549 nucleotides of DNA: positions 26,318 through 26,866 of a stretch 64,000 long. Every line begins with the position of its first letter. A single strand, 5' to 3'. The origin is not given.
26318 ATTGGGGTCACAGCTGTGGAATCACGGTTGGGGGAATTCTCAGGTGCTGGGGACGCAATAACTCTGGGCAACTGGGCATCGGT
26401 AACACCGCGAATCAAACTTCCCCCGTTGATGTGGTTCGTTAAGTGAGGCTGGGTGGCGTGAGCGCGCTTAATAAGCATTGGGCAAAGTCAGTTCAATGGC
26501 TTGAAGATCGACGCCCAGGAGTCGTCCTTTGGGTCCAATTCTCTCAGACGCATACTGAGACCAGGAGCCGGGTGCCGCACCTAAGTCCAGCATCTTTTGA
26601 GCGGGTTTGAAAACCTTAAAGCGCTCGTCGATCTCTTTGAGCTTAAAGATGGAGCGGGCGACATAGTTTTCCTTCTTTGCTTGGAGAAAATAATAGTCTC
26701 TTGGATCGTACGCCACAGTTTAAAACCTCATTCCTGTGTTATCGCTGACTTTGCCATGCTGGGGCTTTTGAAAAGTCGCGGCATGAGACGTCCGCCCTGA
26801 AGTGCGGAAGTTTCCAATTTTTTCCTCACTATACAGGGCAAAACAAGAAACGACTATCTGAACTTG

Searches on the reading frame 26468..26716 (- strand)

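Call 3: search_protein_families(library=pfam, proteins=[window:26468-26716:-], max_evalue=0.01)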
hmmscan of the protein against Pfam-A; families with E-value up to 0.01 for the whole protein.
window:26468-26716:- (82 aa): 2 families
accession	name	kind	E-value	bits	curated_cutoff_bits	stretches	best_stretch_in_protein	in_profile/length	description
PF01728.25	FtsJ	-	6.3e-20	72.3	24.1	1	18-76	1-58/181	FtsJ-like methyltransferase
PF13847.12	Methyltransf_31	-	0.0023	18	27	1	38-73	3-38/145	Methyltransferase domain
